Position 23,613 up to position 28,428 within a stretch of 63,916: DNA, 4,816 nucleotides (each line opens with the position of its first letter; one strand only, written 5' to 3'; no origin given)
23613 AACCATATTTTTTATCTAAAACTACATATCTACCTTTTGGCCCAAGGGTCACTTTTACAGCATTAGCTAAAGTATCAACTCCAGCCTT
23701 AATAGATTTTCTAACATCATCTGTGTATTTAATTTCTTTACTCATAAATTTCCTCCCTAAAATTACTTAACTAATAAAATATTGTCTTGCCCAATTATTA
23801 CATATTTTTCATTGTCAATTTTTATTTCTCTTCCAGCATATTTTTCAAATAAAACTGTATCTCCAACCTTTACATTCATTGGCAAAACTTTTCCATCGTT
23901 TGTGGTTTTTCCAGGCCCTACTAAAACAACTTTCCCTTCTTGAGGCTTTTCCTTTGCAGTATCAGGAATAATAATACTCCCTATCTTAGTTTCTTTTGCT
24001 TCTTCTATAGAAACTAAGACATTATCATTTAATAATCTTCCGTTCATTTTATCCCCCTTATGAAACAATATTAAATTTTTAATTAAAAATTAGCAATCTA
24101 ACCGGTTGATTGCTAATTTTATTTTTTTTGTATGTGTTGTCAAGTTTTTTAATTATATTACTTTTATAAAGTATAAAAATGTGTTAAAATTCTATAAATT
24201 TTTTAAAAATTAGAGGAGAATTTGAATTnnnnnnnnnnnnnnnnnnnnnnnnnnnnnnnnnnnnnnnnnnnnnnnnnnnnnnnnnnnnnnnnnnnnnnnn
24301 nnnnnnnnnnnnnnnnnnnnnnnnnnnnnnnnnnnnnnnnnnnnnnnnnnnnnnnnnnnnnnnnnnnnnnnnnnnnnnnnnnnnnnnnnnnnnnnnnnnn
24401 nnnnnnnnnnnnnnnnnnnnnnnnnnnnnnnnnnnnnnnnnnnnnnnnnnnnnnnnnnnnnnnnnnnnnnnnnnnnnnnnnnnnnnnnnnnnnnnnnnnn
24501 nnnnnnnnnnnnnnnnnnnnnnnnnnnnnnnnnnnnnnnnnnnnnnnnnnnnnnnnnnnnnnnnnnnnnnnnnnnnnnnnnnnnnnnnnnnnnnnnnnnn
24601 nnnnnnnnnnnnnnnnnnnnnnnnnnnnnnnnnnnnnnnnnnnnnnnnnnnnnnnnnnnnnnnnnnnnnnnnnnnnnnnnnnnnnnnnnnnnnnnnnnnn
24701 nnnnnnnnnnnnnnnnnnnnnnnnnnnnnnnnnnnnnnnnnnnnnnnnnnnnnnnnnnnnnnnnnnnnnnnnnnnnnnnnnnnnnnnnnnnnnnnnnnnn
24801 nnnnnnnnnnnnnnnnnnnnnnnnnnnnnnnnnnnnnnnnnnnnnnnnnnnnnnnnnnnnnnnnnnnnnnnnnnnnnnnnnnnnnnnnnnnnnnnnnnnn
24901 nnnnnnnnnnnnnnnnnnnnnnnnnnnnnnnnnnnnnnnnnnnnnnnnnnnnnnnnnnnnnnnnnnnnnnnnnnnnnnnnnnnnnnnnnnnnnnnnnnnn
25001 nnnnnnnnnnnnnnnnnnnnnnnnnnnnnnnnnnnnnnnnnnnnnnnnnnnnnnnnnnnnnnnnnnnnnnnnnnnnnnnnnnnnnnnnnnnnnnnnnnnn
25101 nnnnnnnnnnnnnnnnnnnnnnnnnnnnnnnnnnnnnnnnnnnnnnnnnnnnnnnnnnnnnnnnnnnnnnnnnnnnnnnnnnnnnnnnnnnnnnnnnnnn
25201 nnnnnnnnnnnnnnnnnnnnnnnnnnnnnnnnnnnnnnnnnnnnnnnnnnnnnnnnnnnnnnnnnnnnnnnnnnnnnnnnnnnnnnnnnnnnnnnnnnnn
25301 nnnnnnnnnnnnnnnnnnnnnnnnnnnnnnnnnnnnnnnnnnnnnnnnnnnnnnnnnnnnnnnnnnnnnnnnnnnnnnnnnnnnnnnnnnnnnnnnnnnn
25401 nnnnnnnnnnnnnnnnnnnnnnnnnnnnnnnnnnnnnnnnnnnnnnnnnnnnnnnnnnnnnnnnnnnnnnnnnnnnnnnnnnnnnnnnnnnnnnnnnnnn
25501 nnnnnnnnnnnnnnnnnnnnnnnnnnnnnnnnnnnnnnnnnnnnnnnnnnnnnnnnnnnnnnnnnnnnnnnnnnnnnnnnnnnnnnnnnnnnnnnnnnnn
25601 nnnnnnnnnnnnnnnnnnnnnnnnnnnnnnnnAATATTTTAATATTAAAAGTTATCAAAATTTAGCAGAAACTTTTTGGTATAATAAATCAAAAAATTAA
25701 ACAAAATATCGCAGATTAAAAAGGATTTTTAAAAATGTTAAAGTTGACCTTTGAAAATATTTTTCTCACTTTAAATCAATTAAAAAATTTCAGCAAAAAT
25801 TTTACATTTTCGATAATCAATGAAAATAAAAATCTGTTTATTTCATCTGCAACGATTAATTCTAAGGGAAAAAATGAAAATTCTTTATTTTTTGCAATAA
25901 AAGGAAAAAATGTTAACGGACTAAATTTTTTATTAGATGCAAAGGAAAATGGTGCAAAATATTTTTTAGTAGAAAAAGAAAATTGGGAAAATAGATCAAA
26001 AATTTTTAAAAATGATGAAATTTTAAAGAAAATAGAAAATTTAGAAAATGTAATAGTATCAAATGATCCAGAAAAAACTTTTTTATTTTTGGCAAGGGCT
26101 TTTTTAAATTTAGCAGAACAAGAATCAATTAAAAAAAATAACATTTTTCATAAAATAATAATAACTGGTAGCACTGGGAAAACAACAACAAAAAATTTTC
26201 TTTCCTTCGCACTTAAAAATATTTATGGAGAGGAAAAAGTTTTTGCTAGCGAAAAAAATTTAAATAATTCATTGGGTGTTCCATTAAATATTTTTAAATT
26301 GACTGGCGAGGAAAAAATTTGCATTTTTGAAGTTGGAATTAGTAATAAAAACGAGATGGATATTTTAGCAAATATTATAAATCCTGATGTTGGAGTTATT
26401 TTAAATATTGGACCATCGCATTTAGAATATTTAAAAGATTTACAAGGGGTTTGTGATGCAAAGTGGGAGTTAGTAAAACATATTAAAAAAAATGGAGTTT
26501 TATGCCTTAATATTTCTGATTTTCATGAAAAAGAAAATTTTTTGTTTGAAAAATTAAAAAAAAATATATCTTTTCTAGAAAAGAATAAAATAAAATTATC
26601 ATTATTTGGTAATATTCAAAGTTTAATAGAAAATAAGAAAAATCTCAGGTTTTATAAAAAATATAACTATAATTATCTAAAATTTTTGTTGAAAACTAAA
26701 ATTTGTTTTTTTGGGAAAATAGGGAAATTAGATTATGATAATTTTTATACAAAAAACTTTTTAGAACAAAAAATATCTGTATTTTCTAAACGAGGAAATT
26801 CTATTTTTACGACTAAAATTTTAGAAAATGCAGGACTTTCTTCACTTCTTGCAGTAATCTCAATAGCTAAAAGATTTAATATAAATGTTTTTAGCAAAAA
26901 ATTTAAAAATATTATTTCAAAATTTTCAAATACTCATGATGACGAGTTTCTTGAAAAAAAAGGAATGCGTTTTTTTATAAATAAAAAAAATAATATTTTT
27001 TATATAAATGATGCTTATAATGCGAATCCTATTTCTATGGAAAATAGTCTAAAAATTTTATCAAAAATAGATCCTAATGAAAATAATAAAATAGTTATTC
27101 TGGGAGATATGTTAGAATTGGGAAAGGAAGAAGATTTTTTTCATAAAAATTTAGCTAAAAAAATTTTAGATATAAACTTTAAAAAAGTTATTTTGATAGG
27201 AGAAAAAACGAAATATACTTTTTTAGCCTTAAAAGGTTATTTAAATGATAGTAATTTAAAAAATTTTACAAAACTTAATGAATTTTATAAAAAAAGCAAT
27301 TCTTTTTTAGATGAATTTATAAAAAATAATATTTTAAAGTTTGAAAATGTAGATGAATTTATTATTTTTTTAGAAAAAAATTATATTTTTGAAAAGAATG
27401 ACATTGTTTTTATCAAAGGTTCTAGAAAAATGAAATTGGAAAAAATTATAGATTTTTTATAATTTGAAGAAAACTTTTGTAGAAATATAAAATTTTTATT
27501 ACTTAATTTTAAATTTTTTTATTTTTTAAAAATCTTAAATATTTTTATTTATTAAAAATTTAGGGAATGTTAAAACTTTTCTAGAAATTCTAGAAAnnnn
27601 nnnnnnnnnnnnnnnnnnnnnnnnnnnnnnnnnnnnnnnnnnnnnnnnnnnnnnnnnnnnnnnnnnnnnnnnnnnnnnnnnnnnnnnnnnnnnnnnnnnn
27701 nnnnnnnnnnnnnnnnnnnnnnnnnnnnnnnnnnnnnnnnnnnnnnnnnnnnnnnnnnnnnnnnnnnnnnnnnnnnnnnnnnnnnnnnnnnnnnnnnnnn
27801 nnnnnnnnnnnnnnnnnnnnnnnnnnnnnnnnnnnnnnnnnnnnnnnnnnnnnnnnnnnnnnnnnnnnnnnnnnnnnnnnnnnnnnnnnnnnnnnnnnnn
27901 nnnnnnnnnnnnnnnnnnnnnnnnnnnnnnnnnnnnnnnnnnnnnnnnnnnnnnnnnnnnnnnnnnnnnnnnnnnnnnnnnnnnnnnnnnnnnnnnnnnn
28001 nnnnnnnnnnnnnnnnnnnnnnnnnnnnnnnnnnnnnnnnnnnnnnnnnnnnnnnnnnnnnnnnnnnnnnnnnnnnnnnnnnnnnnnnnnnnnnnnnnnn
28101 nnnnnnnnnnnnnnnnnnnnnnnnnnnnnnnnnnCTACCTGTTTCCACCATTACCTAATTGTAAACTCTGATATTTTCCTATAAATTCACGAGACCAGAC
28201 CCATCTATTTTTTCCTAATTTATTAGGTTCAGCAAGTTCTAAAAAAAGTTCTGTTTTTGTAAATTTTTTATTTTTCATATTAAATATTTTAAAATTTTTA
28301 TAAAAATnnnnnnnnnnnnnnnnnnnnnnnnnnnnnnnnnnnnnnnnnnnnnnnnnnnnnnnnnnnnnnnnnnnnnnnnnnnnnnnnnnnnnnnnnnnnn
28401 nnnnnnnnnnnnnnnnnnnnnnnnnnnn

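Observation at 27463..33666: Defence island (type II R-M plus sirtuin) inserted in the cell-wall gene block between murF and fldA/ddl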

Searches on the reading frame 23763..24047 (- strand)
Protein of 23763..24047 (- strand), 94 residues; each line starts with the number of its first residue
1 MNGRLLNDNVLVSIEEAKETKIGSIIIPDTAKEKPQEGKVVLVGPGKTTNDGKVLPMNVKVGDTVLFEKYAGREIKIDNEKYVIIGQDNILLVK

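Call 13: find_encoding_contigs(protein=window:23763-24047:-, flank=10000, max_places=10)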
Protein window:23763-24047:- (94 aa): 17 contigs read that carry it; 10 places shown.
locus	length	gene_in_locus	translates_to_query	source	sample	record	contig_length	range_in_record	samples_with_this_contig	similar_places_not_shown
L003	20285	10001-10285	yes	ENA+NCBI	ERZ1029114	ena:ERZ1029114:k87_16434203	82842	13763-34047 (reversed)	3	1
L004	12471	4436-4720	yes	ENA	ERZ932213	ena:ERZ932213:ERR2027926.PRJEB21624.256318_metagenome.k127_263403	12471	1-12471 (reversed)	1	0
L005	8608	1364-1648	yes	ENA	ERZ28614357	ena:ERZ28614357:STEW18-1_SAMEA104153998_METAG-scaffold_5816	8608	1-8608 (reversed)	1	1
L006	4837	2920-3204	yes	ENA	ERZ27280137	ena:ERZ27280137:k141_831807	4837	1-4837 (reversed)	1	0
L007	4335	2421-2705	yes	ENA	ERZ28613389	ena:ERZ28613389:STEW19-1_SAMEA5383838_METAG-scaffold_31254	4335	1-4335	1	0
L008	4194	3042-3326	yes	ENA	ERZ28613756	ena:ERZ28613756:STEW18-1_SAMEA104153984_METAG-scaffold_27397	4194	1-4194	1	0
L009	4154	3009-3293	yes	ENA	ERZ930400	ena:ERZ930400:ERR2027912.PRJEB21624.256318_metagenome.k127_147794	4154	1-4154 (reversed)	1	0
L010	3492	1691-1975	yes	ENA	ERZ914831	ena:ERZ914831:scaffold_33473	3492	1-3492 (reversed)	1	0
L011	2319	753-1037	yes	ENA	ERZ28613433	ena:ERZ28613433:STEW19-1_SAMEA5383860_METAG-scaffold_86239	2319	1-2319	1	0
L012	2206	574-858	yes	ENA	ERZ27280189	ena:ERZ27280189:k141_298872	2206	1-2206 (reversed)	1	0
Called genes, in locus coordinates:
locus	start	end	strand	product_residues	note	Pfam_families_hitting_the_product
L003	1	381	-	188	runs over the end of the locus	PF12641:Flavodoxin_3 (faint), PF12682:Flavodoxin_4, PF12724:Flavodoxin_5 (faint)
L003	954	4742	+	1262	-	PF13289:SIR2_2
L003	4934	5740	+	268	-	PF01555:N6_N4_Mtase, PF02086:MethyltransfD12 (faint)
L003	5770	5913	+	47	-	PF05315:ICEA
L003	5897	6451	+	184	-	PF05315:ICEA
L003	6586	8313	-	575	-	PF01225:Mur_ligase (faint), PF08245:Mur_ligase_M, PF02875:Mur_ligase_C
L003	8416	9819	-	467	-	PF21377:MurD_N, PF21799:MurD-like_N (weak), PF08245:Mur_ligase_M, PF02875:Mur_ligase_C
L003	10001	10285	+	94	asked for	PF00166:Cpn10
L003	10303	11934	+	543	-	PF00118:Cpn60_TCP1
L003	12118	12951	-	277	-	PF00535:Glycos_transf_2, PF10111:Glyco_tranf_2_2 (weak)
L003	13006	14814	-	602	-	PF01336:tRNA_anti-codon, PF00152:tRNA-synt_2, PF02938:GAD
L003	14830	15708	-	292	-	PF03755:YicC-like_N, PF08340:YicC-like_C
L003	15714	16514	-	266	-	-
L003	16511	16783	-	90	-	-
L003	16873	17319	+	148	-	-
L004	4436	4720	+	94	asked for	PF00166:Cpn10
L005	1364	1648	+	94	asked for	PF00166:Cpn10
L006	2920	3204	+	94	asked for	PF00166:Cpn10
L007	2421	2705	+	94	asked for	PF00166:Cpn10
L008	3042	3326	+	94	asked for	PF00166:Cpn10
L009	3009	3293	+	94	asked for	PF00166:Cpn10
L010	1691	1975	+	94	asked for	PF00166:Cpn10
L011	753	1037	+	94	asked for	PF00166:Cpn10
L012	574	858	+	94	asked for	PF00166:Cpn10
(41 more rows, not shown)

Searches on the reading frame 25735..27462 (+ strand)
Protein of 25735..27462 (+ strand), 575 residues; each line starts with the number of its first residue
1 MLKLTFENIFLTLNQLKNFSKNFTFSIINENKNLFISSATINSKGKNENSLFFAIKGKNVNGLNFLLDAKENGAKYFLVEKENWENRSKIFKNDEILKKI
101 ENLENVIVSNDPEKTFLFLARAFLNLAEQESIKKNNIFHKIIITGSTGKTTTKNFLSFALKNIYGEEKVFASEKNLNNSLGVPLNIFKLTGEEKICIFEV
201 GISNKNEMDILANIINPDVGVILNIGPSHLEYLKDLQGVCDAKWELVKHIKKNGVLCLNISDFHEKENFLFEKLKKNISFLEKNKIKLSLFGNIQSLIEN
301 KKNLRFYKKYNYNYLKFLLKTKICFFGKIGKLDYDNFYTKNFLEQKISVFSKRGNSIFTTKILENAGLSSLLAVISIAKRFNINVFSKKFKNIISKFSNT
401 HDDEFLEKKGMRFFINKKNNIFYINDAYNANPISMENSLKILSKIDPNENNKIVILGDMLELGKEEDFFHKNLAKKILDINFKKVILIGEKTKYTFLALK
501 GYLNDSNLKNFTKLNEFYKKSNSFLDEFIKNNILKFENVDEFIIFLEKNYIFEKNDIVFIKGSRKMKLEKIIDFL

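Call 4: search_protein_families(library=pfam, proteins=[window:25735-27462:+], max_evalue=0.01)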
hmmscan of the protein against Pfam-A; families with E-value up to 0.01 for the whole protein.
window:25735-27462:+ (575 aa): 3 families
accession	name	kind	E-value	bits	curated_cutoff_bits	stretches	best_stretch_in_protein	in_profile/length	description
PF08245.18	Mur_ligase_M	-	2.5e-28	99.9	24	1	143-285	1-150/200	Mur ligase middle domain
PF02875.26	Mur_ligase_C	-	7.7e-11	43.4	28.4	1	413-492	3-79/127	Mur ligase, glutamate ligase domain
PF01225.30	Mur_ligase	-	2.3e-05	25.1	21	1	37-91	3-59/95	Mur ligase family, catalytic domain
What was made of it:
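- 25735..27462 (+): murF, the left anchor gene. Mur ligase domains (call 4).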

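Call 8: find_encoding_contigs(protein=window:25735-27462:+, flank=10000, max_places=10)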
Protein window:25735-27462:+ (575 aa): 2 contigs read that carry it; 1 place shown.
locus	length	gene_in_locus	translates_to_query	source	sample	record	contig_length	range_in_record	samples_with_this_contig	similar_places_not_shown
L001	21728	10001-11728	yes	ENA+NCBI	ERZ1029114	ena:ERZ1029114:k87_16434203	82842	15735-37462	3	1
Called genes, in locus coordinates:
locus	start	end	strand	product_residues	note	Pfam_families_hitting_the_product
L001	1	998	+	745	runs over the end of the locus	PF00109:ketoacyl-synt, PF02801:Ketoacyl-synt_C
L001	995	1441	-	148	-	-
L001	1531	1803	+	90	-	-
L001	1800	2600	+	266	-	-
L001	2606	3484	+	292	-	PF03755:YicC-like_N, PF08340:YicC-like_C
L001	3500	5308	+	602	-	PF01336:tRNA_anti-codon, PF00152:tRNA-synt_2, PF02938:GAD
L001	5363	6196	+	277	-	PF00535:Glycos_transf_2, PF10111:Glyco_tranf_2_2 (weak)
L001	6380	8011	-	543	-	PF00118:Cpn60_TCP1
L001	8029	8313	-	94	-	PF00166:Cpn10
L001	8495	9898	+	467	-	PF21377:MurD_N, PF21799:MurD-like_N (weak), PF08245:Mur_ligase_M, PF02875:Mur_ligase_C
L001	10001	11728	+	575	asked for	PF01225:Mur_ligase (faint), PF08245:Mur_ligase_M, PF02875:Mur_ligase_C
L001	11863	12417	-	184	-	PF05315:ICEA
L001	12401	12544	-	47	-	PF05315:ICEA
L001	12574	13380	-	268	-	PF01555:N6_N4_Mtase, PF02086:MethyltransfD12 (faint)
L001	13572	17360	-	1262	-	PF13289:SIR2_2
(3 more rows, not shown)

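Call 15: find_homologous_proteins(query=window:25735-27462:+)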
Query window:25735-27462:+ (575 aa): 2002 proteins with E <= 0.001 among 8000 candidates; the best 120 are listed.
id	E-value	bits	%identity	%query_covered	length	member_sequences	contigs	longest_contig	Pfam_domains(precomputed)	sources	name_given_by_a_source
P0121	0.0e+0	1205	100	100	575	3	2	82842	PF02875.27,PF08245.19,PF01225.31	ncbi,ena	-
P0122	8.7e-257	871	75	100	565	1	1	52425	PF02875.27,PF08245.19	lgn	-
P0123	4.9e-102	361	46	100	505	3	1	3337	PF02875.27,PF08245.19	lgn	-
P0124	2.5e-44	170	33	44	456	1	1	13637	PF02875.27,PF08245.19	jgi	jgi:UDP-N-acetylmuramoyl-tripeptide--D-alanyl-D-alanine ligase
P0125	6.8e-44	169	33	44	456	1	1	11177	PF02875.27,PF08245.19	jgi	jgi:UDP-N-acetylmuramoyl-tripeptide--D-alanyl-D-alanine ligase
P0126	2.1e-43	167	33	40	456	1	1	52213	PF02875.27,PF08245.19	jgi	jgi:UDP-N-acetylmuramoyl-tripeptide--D-alanyl-D-alanine ligase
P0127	7.5e-41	159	33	84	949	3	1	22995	PF02875.27,PF08245.19,PF01225.31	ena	-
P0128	1.1e-40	158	33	44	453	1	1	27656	PF02875.27,PF08245.19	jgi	jgi:UDP-N-acetylmuramoyl-tripeptide--D-alanyl-D-alanine ligase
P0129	1.4e-40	158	31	98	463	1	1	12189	PF02875.27,PF08245.19,PF01225.31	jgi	jgi:UDP-N-acetylmuramoyl-tripeptide--D-alanyl-D-alanine ligase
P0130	1.7e-40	157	33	77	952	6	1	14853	PF02875.27,PF08245.19,PF01225.31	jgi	-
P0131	3.8e-40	156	28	94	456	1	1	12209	PF02875.27,PF08245.19,PF01225.31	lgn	-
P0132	6.5e-40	156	29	94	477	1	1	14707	PF02875.27,PF08245.19,PF01225.31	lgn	-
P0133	6.6e-40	156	30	94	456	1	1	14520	PF02875.27,PF08245.19,PF01225.31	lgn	-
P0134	8.5e-40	155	36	37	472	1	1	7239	PF02875.27,PF08245.19,PF01225.31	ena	-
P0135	1.2e-39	155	30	94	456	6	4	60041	PF02875.27,PF08245.19,PF01225.31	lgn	-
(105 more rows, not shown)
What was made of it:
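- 25735..27462 (+): Homologues are named UDP-MurNAc-tripeptide--D-Ala-D-Ala ligase (call 15).
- Checked: murD 24229-25632 and murF 25735-27462 lie on the + strand (Pfam, call 4; homologues are named MurF, call 15).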

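Call 16: find_encoding_contigs(protein=P0122, flank=10000, max_places=6)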
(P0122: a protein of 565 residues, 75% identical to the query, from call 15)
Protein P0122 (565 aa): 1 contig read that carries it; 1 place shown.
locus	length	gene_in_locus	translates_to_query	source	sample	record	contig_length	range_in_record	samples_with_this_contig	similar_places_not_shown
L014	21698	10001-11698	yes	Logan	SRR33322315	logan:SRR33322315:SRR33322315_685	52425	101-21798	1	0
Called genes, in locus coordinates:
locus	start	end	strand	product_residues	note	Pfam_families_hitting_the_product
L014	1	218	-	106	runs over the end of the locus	?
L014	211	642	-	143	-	PF01041:DegT_DnrJ_EryC1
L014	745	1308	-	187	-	PF01041:DegT_DnrJ_EryC1, PF00155:Aminotran_1_2, PF00266:Aminotran_5 (weak)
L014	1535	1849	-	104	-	-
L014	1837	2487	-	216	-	-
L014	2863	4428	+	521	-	PF00749:tRNA-synt_1c, PF19269:Anticodon_2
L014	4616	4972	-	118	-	-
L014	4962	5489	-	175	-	PF06114:Peptidase_M78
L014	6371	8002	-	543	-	PF00118:Cpn60_TCP1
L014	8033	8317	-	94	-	PF00166:Cpn10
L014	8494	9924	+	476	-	PF21377:MurD_N, PF21799:MurD-like_N (weak), PF08245:Mur_ligase_M, PF02875:Mur_ligase_C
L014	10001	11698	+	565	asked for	PF08245:Mur_ligase_M, PF02875:Mur_ligase_C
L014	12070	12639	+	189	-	PF12641:Flavodoxin_3 (faint), PF12682:Flavodoxin_4, PF12724:Flavodoxin_5 (faint)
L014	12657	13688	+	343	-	PF01820:Dala_Dala_lig_N, PF02786:CPSase_L_D2, PF02222:ATP-grasp (weak), PF02655:ATP-grasp_3, PF07478:Dala_Dala_lig_C, PF08443:RimK (weak), PF13535:ATP-grasp_4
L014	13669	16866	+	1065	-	PF00176:SNF2-rel_dom (faint), PF22590:Cas3-like_C_2 (faint), PF17757:UvrB_inter, PF02559:CarD_TRCF_RID, PF00270:DEAD, PF04851:ResIII, PF00271:Helicase_C, PF03461:TRCF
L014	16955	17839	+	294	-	PF13145:Rotamase_2, PF13616:Rotamase_3, PF00639:Rotamase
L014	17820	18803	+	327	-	PF13623:SurA_N_2, PF13624:SurA_N_3, PF09312:SurA_N, PF13145:Rotamase_2, PF13616:Rotamase_3, PF00639:Rotamase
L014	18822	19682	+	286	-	PF04468:PSP1, PF28472:PSP1_3rd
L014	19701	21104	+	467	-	PF03448:MgtE_N, PF00571:CBS (faint), PF01769:MgtE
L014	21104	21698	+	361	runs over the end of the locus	PF13200:DUF4015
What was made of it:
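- L014 has groEL-groES/murD-murF-[371 bp]-flavodoxin-ddl-mfd-ppiC-surA-PSP1-mgtE (call 16). It is absent from the sister species (call 16).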

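Call 17: find_encoding_contigs(protein=P0123, flank=10000, max_places=6)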
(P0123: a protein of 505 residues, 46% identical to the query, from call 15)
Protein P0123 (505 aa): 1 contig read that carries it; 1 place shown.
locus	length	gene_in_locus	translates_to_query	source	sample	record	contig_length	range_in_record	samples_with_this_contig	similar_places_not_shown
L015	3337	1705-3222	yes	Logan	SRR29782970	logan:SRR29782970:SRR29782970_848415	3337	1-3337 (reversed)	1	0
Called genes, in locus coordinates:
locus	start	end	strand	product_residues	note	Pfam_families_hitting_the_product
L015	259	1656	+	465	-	PF21377:MurD_N, PF21799:MurD-like_N, PF08245:Mur_ligase_M, PF02875:Mur_ligase_C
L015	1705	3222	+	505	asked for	PF08245:Mur_ligase_M, PF02875:Mur_ligase_C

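Call 34: find_related_loci(query=A2, collection=genome_contigs, flank=10000)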
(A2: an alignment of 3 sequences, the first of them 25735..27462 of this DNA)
Query A2 (575 aa) in genome_contigs; peptide patterns used: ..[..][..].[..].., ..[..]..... (x = any residue, [..] = any of these).
186 stretches matched a pattern; 2 encode a relative of the query (tblastn E <= 1e-3); 2 distinct loci.
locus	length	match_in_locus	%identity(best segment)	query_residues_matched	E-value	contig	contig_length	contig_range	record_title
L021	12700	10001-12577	46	1-572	6e-116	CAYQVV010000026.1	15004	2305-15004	MAG TPA_asm: uncultured Elusimicrobiaceae bacterium isolate binchicken_co126_140 genome assembly, contig: NODE_3668_leng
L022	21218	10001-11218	30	40-573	3e-20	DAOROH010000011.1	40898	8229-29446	MAG TPA_asm: Fervidobacterium sp. isolate AMR_MDS_5426 NODE_185_length_40898_cov_17.473986, whole genome shotgun sequenc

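Call 35: find_related_loci(query=A2, collection=metagenome_contigs, flank=10000)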
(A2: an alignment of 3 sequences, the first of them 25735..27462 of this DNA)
Query A2 (575 aa) in metagenome_contigs; peptide patterns used: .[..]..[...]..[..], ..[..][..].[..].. (x = any residue, [..] = any of these).
586 stretches matched a pattern; 1 encode a relative of the query (tblastn E <= 1e-3); 1 distinct loci.
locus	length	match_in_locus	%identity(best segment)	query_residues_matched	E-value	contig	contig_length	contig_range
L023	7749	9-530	30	368-575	3e-17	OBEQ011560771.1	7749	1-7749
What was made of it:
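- Tried and rejected: They gave one Elusimicrobiaceae MAG whose contig ends 96 bp after murF, plus unrelated hits (calls 34, 35).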

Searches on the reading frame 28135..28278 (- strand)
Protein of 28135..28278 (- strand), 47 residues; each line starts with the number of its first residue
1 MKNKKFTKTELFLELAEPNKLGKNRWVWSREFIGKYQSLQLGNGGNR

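Call 5: search_protein_families(library=padloc, proteins=[window:28135-28278:-], max_evalue=0.01)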
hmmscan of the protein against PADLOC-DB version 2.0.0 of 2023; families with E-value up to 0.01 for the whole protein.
window:28135-28278:- (47 aa): 0 families

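Call 43: search_protein_families(library=pfam, proteins=[window:28138-28278:-], max_evalue=0.01)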
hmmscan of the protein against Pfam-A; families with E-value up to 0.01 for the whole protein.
seq(47 aa): 1 family
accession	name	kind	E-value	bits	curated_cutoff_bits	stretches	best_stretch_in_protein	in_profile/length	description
PF05315.17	ICEA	-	2.1e-12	47.5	24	1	7-46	1-40/218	ICEA Protein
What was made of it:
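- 28135..28278 (-): N-terminal 47-aa fragment of the same endonuclease. The +1 frame break lies within 28135-28156. PF05315 positions 1-40, E 2.1e-12 (call 43).
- The gene is otherwise intact, and the two fragments together cover the whole family profile (call 43).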
